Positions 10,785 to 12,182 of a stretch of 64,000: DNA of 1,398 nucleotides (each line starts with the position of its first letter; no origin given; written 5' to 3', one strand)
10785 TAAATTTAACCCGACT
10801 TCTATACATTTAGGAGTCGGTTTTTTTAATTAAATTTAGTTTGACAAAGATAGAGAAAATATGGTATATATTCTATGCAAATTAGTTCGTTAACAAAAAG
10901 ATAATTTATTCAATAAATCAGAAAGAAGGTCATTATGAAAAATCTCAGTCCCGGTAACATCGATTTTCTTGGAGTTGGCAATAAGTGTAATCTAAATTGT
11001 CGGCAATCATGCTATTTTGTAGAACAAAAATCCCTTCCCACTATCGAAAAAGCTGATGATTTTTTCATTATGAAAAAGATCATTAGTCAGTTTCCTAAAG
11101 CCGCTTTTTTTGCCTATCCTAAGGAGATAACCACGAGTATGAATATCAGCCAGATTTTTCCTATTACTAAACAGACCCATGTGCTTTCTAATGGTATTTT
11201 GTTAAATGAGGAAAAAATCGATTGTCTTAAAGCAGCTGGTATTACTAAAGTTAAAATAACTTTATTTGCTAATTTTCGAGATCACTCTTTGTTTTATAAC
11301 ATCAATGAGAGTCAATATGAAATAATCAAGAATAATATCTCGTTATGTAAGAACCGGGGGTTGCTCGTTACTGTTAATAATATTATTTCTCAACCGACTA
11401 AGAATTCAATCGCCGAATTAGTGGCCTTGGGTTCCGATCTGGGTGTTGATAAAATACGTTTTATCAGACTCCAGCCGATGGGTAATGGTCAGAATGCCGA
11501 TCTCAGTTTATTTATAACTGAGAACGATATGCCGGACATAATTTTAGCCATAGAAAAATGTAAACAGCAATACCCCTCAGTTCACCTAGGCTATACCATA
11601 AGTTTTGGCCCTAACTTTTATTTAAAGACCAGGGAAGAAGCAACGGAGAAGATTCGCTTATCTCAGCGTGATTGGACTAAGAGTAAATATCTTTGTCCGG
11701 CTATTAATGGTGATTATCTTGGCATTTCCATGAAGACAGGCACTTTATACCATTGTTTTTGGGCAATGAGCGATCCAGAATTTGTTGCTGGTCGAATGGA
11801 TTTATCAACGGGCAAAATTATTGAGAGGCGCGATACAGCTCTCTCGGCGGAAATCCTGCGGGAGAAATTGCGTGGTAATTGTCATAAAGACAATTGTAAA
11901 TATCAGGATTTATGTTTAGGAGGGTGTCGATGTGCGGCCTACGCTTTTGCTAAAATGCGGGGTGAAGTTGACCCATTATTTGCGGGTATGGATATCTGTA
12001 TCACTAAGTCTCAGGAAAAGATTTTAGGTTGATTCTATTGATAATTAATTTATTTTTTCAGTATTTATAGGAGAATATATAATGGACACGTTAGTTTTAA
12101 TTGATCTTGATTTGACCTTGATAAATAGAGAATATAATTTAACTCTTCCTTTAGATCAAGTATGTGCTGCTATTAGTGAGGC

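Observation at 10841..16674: Orphan enzyme set: Cx3Cx3C SPASM radical-SAM, two HAD phosphatases, a kinase-like protein, a PRTase-like protein and a LOG-like protein between hisS-HAL and tRNA-His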

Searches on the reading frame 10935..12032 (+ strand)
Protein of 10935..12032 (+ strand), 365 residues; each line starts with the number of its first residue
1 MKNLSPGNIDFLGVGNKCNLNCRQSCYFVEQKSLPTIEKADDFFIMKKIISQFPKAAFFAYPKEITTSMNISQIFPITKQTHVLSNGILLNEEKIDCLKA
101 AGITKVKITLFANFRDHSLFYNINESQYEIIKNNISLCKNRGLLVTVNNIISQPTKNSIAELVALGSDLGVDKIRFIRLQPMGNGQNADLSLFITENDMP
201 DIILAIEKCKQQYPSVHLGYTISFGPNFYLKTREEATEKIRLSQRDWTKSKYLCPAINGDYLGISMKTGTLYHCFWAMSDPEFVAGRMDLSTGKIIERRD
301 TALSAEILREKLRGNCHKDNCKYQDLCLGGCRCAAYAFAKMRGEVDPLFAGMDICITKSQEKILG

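Call 4: search_protein_families(library=pfam, proteins=[window:10935-12032:+], max_evalue=0.1)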
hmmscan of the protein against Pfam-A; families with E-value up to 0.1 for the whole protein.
window:10935-12032:+ (365 aa): 2 families
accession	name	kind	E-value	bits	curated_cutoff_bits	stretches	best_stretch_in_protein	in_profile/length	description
PF04055.27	Radical_SAM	-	0.001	19.7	29.5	1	79-155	78-153/166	Radical SAM superfamily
PF17024.10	DMAP1_like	-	0.032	14.9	30.8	0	198-245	38-85/113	Putative DMAP1-like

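Call 5: search_protein_families(library=ncbifam, proteins=[window:10935-12032:+], max_evalue=0.1)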
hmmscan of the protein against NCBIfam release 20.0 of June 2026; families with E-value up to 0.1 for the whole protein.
window:10935-12032:+ (365 aa): 20 families
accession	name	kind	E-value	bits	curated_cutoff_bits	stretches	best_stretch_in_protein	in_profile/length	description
TIGR04545.1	rSAM_ahbD_hemeb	equivalog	1.8e-13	50.6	500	1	83-339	79-325/339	heme b synthase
TIGR04347.1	pseudo_SAM_Halo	equivalog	2.2e-09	37.1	525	1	83-187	117-220/390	TIGR04347 family pseudo-SAM/SPASM protein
TIGR04053.2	TIGR04053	equivalog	9.7e-09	34.9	395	2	89-209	96-213/366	TIGR04053 family radical SAM/SPASM domain-containing protein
TIGR02109.1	PQQ_syn_pqqE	equivalog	3.2e-08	32.9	381.35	1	81-215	84-218/358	pyrroloquinoline quinone biosynthesis protein PqqE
TIGR04051.1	rSAM_NirJ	equivalog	4.9e-08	32.3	515.45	1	17-187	11-184/354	heme d1 biosynthesis radical SAM protein NirJ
TIGR04133.1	rSAM_w_lipo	hypoth_equivalog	1.6e-07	30.6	425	1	17-221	33-242/350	TIGR04133 family radical SAM/SPASM protein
TIGR02666.1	moaA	equivalog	1.7e-07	30.6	284.05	1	79-199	92-212/336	GTP 3',8-cyclase MoaA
TIGR04055.1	rSAM_NirJ2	equivalog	1.6e-06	27.9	500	1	16-339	8-311/326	putative heme d1 biosynthesis radical SAM protein NirJ2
TIGR04303.1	GeoRSP_rSAM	equivalog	2.6e-06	27.3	400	1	14-192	11-190/325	GeoRSP system radical SAM/SPASM protein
TIGR04085.1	rSAM_more_4Fe4S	domain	3.5e-06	27.3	27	1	267-338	11-81/93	SPASM domain-containing protein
TIGR04546.1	rSAM_ahbC_deAc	equivalog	7.8e-06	24.9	650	1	83-338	118-372/390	12,18-didecarboxysiroheme deacetylase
NF041298.1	rSAM_mat_DynA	equivalog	2.1e-05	23.7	450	1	268-340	262-330/356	dynobactin maturation radical SAM/SPASM protein DynA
TIGR04317.1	W_rSAM_matur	equivalog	6.1e-05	22.3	380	1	12-206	8-210/349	tungsten cofactor oxidoreductase radical SAM maturase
NF045702.1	rSAM_GDGT_ether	equivalog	0.00012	20.8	450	1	12-208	90-295/486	tetraether lipid synthase Tes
TIGR04280.1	geopep_mat_rSAM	hypoth_equivalog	0.0015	17.6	400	1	267-337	337-398/428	geopeptide radical SAM maturase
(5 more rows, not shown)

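Call 6: search_protein_families(library=padloc, proteins=[window:10935-12032:+], max_evalue=0.1)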
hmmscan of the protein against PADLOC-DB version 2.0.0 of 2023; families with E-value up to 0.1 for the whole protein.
window:10935-12032:+ (365 aa): 0 families

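Call 7: find_encoding_contigs(protein=window:10935-12032:+, flank=10000, max_places=6)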
Protein window:10935-12032:+ (365 aa): 3 contigs read that carry it; 1 place shown.
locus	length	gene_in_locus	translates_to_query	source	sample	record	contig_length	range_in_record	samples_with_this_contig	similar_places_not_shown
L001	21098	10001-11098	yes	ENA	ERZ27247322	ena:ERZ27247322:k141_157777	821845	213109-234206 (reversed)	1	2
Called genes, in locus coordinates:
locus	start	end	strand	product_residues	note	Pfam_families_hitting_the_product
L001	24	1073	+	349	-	PF13353:Fer4_12 (faint), PF04055:Radical_SAM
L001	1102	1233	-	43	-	-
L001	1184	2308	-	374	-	PF13528:Glyco_trans_1_3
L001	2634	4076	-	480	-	PF13360:PQQ_2 (faint), PF18962:Por_Secre_tail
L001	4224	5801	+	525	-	-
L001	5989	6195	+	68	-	-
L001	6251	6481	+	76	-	-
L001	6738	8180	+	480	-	PF13393:tRNA-synt_His, PF03129:HGTP_anticodon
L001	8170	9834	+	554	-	PF00221:Lyase_aromatic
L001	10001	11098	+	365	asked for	-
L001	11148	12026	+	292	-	PF08282:Hydrolase_3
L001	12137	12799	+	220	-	PF00702:Hydrolase, PF13419:HAD_2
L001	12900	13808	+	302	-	-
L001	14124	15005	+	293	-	-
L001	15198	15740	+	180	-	PF18306:LDcluster4, PF18171:LSDAT_prok (faint)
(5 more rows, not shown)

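Call 9: find_homologous_proteins(query=window:10935-12032:+)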
Query window:10935-12032:+ (365 aa): 33 proteins with E <= 0.001 among 2682 candidates.
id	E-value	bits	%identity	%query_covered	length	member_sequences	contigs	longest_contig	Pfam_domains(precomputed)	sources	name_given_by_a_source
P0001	5.0e-228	774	92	100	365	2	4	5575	-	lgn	-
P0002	1.1e-117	411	50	99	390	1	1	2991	PF04055.28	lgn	-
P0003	3.6e-113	397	49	99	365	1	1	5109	PF04055.28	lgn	-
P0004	1.0e-98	349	48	99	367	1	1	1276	PF04055.28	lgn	-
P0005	2.6e-98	348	47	98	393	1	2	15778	PF04055.28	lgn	-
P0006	2.8e-97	344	49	97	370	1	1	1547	PF04055.28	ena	-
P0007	8.6e-97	343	46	99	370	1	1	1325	PF04055.28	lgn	-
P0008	9.5e-96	339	46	100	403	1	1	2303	PF04055.28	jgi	jgi:radical SAM protein with 4Fe4S-binding SPASM domain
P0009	1.3e-95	339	46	98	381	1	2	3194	PF04055.28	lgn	-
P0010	8.8e-95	336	45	98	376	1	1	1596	PF04055.28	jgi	jgi:radical SAM protein with 4Fe4S-binding SPASM domain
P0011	1.9e-93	332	44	99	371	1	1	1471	PF04055.28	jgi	-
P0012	1.3e-92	329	45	99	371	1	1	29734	-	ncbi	ncbi:MAG: radical SAM protein [Candidatus Aenigmatarchaeota archaeon]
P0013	1.6e-92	329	44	98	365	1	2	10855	PF04055.28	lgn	-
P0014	1.9e-90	322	43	100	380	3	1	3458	PF04055.28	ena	-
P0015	4.6e-90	321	46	99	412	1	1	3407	-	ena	-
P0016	4.6e-90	321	46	90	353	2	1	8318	PF04055.28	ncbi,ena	-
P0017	8.5e-90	320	46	100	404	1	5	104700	-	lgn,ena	-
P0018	1.6e-89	319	43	100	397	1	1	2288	PF04055.28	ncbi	-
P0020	2.5e-88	315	43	98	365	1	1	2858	PF04055.28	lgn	-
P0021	6.7e-88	313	43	98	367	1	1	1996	PF04055.28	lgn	-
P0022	5.0e-86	307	43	98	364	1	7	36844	PF04055.28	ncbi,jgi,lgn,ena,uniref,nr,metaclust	ncbi:MAG: Radical SAM domain protein [Berkelbacteria bacterium GW2011_GWA1_36_9]|uniref:Radical SAM 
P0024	2.9e-84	301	43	97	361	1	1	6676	PF04055.28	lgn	-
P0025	5.0e-75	271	39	95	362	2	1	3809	PF04055.28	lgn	-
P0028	2.5e-62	229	37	97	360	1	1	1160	PF04055.28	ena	-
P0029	6.3e-54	202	33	96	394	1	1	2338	PF04055.28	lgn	-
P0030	4.2e-52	196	34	96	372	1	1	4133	PF04055.28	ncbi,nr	ncbi:radical SAM protein [Candidatus Woesearchaeota archaeon]|nr:radical SAM protein [Candidatus Woe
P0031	1.4e-51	194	33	97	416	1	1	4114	PF04055.28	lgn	-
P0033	3.5e-45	173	32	95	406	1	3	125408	PF04055.28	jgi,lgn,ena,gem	-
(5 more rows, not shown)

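Call 11: find_encoding_contigs(protein=P0017, flank=10000, max_places=2)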
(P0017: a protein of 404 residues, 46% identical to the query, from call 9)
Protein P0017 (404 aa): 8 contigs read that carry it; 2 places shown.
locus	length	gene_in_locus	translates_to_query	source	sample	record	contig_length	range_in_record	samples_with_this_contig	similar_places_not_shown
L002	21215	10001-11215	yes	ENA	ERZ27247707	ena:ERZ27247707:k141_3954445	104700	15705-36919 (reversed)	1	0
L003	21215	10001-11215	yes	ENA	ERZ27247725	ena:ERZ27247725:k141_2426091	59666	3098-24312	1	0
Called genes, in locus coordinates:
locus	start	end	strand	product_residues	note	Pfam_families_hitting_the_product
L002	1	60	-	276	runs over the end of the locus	PF00456:Transketolase_N, PF13292:DXP_synthase_N (weak), PF00676:E1_dh (weak), PF02775:TPP_enzyme_C (faint)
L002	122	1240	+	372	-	PF00294:PfkB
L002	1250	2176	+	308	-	-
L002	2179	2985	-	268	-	PF00923:TAL_FSA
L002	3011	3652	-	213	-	PF00834:Ribul_P_3_epim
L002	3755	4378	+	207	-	PF00215:OMPdecase, PF04481:DUF561 (faint), PF00977:His_biosynth, PF02581:TMP-TENI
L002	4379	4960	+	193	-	PF13580:SIS_2 (faint), PF01380:SIS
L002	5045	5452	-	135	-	-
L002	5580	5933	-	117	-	-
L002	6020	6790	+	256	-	PF19810:HFX_2341_N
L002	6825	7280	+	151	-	PF02502:LacAB_rpiB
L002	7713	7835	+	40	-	-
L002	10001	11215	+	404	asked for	-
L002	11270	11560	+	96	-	-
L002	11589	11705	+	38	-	-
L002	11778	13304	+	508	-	PF00221:Lyase_aromatic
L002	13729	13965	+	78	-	-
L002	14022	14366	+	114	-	-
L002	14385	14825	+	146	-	-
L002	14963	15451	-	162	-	-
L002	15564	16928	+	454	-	PF00152:tRNA-synt_2 (faint), PF01409:tRNA-synt_2d, PF13393:tRNA-synt_His, PF03129:HGTP_anticodon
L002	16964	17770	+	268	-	PF01113:DapB_N (weak), PF01408:GFO_IDH_MocA, PF03447:NAD_binding_3, PF01958:Asp_DH_C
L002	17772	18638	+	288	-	PF02749:QRPTase_N, PF01729:QRPTase_C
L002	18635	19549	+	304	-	PF02445:NadA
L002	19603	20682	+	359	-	PF01658:Inos-1-P_synth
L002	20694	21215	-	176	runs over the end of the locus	-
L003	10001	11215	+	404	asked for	-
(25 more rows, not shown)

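Call 12: find_encoding_contigs(protein=P0033, flank=10000, max_places=2)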
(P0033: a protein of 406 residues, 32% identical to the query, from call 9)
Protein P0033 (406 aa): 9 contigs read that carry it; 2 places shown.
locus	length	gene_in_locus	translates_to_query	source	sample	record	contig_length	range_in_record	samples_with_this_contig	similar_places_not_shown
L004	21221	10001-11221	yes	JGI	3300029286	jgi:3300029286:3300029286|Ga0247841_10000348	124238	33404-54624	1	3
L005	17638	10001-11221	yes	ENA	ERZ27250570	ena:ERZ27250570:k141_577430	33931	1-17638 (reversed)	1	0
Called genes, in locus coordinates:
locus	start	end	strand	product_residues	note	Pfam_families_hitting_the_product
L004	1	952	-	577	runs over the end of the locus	PF00999:Na_H_Exchanger, PF02254:TrkA_N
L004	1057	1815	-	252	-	PF00849:PseudoU_synth_2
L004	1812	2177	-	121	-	PF01258:zf-dskA_traR (weak)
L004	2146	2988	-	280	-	PF01790:LGT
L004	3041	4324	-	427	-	PF05977:MFS_3, PF07690:MFS_1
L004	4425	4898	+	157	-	-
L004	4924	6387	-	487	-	PF02789:Peptidase_M17_N, PF00883:Peptidase_M17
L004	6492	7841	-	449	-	PF00772:DnaB, PF03796:DnaB_C, PF13481:AAA_25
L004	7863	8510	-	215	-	PF13483:Lactamase_B_3, PF12706:Lactamase_B_2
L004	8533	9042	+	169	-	PF09136:Glucodextran_B (weak)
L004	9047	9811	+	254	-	-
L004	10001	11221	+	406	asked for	PF04055:Radical_SAM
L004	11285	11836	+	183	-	PF18306:LDcluster4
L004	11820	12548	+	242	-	PF00294:PfkB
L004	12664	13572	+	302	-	-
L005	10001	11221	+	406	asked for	PF04055:Radical_SAM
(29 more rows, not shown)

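Call 13: find_encoding_contigs(protein=P0022, flank=10000, max_places=2)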
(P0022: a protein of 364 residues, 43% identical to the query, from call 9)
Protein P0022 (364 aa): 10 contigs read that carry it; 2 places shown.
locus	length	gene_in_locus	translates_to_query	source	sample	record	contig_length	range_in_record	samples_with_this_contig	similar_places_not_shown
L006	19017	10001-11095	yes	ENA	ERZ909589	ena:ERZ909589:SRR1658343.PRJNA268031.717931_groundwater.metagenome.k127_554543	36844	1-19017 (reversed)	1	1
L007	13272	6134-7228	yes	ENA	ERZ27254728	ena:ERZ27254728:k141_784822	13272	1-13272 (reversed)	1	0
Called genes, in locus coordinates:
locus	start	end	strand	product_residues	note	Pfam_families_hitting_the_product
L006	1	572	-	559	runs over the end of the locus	PF16927:HisKA_7TM, PF02518:HATPase_c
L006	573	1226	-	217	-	PF06966:DUF1295 (weak), PF01222:ERG4_ERG24 (weak), PF04191:PEMT, PF04140:ICMT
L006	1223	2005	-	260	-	-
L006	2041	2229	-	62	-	-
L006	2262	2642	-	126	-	-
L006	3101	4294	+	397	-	PF01411:tRNA-synt_2c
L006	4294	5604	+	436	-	PF01411:tRNA-synt_2c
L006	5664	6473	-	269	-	PF13489:Methyltransf_23, PF01135:PCMT (weak), PF01209:Ubie_methyltran, PF08241:Methyltransf_11, PF08242:Methyltransf_12, PF13649:Methyltransf_25, PF13847:Methyltransf_31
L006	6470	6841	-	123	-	PF02675:AdoMet_dc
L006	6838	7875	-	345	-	PF02016:Peptidase_S66, PF17676:Peptidase_S66C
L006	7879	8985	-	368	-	PF00152:tRNA-synt_2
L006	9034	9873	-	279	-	PF00149:Metallophos, PF12850:Metallophos_2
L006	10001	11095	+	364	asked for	PF04055:Radical_SAM (weak)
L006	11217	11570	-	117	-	PF01502:PRA-CH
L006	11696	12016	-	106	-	PF01371:Trp_repressor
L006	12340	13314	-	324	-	-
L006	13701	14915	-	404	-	PF00155:Aminotran_1_2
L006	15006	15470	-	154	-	PF00293:NUDIX, PF14815:NUDIX_4 (weak)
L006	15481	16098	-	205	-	-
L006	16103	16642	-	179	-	PF13302:Acetyltransf_3, PF13420:Acetyltransf_4, PF00583:Acetyltransf_1, PF13673:Acetyltransf_10, PF13508:Acetyltransf_7, PF08445:FR47 (weak)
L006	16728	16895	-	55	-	-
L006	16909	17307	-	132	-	-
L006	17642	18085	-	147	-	-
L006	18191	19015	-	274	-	?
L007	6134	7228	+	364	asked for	PF04055:Radical_SAM (weak)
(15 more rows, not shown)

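Call 14: find_encoding_contigs(protein=P0012, flank=10000, max_places=2)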
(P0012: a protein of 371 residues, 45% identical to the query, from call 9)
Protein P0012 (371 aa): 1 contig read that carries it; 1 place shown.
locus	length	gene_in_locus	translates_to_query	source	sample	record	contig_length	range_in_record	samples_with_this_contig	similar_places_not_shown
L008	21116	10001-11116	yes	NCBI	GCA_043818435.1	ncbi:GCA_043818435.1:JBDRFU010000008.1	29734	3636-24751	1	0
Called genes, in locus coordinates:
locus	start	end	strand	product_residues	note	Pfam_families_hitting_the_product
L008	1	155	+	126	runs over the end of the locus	-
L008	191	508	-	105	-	PF01599:Ribosomal_S27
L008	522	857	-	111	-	PF01282:Ribosomal_S24e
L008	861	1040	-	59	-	PF06093:Spt4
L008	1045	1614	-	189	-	PF03876:SHS2_Rpb7-N, PF00575:S1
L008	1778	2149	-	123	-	PF18477:PIN_9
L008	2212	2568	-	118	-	PF01938:TRAM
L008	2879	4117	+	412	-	PF00589:Phage_integrase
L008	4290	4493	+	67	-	PF18929:DUF5678 (weak)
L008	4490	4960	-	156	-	-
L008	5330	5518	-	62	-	-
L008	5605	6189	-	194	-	-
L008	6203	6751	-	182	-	-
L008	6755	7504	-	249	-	-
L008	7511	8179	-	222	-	-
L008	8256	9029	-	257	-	-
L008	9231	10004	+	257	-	PF01177:Asp_Glu_race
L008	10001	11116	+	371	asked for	-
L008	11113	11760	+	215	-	PF01502:PRA-CH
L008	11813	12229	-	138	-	PF00383:dCMP_cyt_deam_1, PF14437:MafB19-deam, PF14439:Bd3614-deam (weak)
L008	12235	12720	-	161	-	PF13238:AAA_18 (weak), PF13671:AAA_33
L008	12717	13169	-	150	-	PF13420:Acetyltransf_4 (faint), PF00583:Acetyltransf_1, PF13673:Acetyltransf_10, PF13508:Acetyltransf_7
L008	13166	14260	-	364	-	PF13228:DUF4037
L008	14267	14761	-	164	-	PF13302:Acetyltransf_3 (weak), PF13420:Acetyltransf_4, PF00583:Acetyltransf_1, PF13673:Acetyltransf_10, PF13508:Acetyltransf_7, PF08445:FR47 (weak)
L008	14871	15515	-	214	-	-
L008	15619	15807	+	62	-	-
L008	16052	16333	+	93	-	-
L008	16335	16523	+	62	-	-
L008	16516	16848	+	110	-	-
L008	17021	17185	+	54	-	-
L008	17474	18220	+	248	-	PF01135:PCMT, PF13489:Methyltransf_23, PF01209:Ubie_methyltran, PF06325:PrmA, PF13847:Methyltransf_31, PF08241:Methyltransf_11, PF08242:Methyltransf_12, PF13649:Methyltransf_25, +6 more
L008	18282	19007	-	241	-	PF01479:S4, PF00849:PseudoU_synth_2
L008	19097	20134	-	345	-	-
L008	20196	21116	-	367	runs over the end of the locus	PF00579:tRNA-synt_1b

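Call 52: search_protein_families(library=ncbifam, proteins=[L008:11113-11760:+, L008:9231-10004:+, L006:13701-14915:-, L002:11270-11560:+], max_evalue=0.01)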
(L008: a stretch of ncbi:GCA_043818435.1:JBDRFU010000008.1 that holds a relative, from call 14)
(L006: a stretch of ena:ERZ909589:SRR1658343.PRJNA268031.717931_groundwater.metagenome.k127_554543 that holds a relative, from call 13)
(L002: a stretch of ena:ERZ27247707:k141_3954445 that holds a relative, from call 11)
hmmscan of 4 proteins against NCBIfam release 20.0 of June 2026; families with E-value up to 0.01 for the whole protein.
L008:11113-11760:+ (215 aa): 2 families
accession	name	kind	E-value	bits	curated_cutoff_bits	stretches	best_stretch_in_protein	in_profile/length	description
NF000768.0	PRK00051.1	equivalog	3.2e-16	59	126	1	76-137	58-116/131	phosphoribosyl-AMP cyclohydrolase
NF002747.0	PRK02759.1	equivalog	5.9e-14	52.2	187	1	75-140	52-118/208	bifunctional phosphoribosyl-AMP cyclohydrolase/phosphoribosyl-ATP diphosphatase HisIE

L008:9231-10004:+ (257 aa): 7 families
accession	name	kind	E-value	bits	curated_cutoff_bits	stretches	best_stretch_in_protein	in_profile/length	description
TIGR00035.1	asp_race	subfamily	1.5e-59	201.5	93.1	1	28-254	2-229/236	amino acid racemase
NF052483.1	racemase_CuyB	equivalog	4.2e-52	177.3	190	1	31-251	1-224/225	cysteate racemase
NF007569.0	PRK10200.1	equivalog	9.8e-24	84.3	417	1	29-252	2-228/230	aspartate/glutamate racemase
TIGR00067.1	glut_race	equivalog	2.6e-15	56.5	146.65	1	80-229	37-188/251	glutamate racemase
NF002035.0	PRK00865.1-3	equivalog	2.4e-12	47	328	1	81-229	43-192/267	glutamate racemase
NF002034.1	PRK00865.1-1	equivalog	2e-07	30.5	408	1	105-239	63-197/260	glutamate racemase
NF005679.0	PRK07475.1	subfamily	0.0091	15.4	231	0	84-225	60-209/246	hypothetical protein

L006:13701-14915:- (404 aa): 17 families
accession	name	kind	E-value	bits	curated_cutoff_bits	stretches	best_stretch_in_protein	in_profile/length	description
TIGR01825.1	gly_Cac_T_rel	subfamily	2.7e-123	411.5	535.4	1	6-403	3-383/385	BioF/Kbl family PLP-dependent acyltransferase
TIGR00858.1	bioF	equivalog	6.4e-120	400.2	426.45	1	23-395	8-364/365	8-amino-7-oxononanoate synthase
NF005394.0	PRK06939.1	equivalog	5.3e-115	384.3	460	1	2-403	7-395/397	glycine C-acetyltransferase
NF047600.1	SerpalmtaseCFB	equivalog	1.1e-108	363.5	640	1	7-403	14-393/395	serine palmitoyltransferase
TIGR01821.1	5aminolev_synth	equivalog_domain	2.2e-92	310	338.55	1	34-403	42-398/402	5-aminolevulinate synthase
TIGR01822.1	2am3keto_CoA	equivalog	1.6e-91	307.2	493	1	3-401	4-389/393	glycine C-acetyltransferase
NF047599.1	SerpalmtaseBetaP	equivalog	1.5e-90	303.7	500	1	28-401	35-392/394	serine palmitoyltransferase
NF047603.1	SerpalmtaseAlphaP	equivalog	1.2e-72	244.9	670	1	29-393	38-387/399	serine palmitoyltransferase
NF005526.0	PRK07179.1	equivalog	5.4e-60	203.1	428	1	36-403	54-400/407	alpha-hydroxyketone-type quorum-sensing autoinducer synthase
NF005697.0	PRK07505.1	subfamily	7.1e-48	163.2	342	1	33-402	45-402/405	hypothetical protein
NF004608.1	PRK05937.1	equivalog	3e-38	131.5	399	1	41-401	7-348/366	8-amino-7-oxononanoate synthase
TIGR03576.1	pyridox_MJ0158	hypoth_equivalog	4.1e-08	32.7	304.45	1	140-368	101-316/346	TIGR03576 family pyridoxal phosphate-dependent enzyme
NF000586.1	PRK00011.1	subfamily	0.00012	21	335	1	181-360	154-332/404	serine hydroxymethyltransferase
NF041364.1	GntC_guanitoxin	equivalog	0.00042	19.3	415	1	202-318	156-273/356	guanitoxin biosynthesis PLP-dependent (S)-gamma-hydroxy-L-arginine cyclodehydratase GntC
NF001696.0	PRK00451.1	equivalog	0.0037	16.2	364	0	309-398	356-445/447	aminomethyl-transferring glycine dehydrogenase subunit GcvPA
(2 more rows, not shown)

L002:11270-11560:+ (96 aa): 0 families

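Call 56: find_encoding_contigs(protein=P0005, flank=8000, max_places=1)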
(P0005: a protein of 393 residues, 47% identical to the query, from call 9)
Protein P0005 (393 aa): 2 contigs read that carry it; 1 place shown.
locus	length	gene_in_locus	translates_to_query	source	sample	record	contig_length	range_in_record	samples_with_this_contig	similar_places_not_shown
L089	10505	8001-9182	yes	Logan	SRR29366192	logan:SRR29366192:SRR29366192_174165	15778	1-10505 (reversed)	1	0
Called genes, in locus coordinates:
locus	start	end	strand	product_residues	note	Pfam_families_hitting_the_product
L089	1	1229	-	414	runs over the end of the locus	PF01970:TctA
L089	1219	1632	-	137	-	PF13742:tRNA_anti_2 (weak), PF01336:tRNA_anti-codon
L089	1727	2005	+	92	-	-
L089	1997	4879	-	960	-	PF00133:tRNA-synt_1, PF01406:tRNA-synt_1e (faint), PF09334:tRNA-synt_1g, PF01921:tRNA-synt_1f (weak), PF08264:Anticodon_1, PF19302:DUF5915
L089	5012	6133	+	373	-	PF00586:AIRS, PF02769:AIRS_C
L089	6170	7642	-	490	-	PF13522:GATase_6, PF13537:GATase_7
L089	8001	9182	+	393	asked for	PF04055:Radical_SAM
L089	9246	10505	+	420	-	?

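Call 57: find_encoding_contigs(protein=P0013, flank=8000, max_places=1)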
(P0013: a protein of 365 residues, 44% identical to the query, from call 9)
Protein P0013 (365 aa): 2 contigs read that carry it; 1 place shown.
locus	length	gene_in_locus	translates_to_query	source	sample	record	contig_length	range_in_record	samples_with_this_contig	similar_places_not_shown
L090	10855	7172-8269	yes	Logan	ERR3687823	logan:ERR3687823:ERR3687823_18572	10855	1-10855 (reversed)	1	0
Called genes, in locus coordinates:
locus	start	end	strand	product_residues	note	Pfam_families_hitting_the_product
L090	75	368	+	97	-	-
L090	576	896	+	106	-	PF12647:RNHCP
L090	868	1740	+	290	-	PF00899:ThiF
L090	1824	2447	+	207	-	PF21926:FeeM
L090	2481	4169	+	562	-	PF16927:HisKA_7TM (weak), PF00512:HisKA, PF02518:HATPase_c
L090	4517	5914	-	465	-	PF13393:tRNA-synt_His, PF00587:tRNA-synt_2b (weak), PF03129:HGTP_anticodon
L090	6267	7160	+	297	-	PF01156:IU_nuc_hydro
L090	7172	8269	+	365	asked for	PF04055:Radical_SAM (weak)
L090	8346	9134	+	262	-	-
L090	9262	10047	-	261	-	-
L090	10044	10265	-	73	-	-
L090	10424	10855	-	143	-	?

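Call 58: find_encoding_contigs(protein=P0016, flank=8000, max_places=1)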
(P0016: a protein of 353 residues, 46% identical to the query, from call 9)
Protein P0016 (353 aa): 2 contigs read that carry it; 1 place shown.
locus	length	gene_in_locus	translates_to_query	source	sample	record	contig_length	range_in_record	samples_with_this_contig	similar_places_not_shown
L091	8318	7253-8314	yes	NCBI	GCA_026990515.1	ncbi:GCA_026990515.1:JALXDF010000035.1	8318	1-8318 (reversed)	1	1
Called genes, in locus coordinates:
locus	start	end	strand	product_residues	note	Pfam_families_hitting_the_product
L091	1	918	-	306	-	?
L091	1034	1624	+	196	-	PF04542:Sigma70_r2, PF08281:Sigma70_r4_2, PF04545:Sigma70_r4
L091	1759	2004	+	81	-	-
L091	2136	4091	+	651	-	-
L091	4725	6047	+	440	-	PF13393:tRNA-synt_His, PF03129:HGTP_anticodon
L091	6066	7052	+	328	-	PF00156:Pribosyltran (faint)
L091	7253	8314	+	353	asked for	PF04055:Radical_SAM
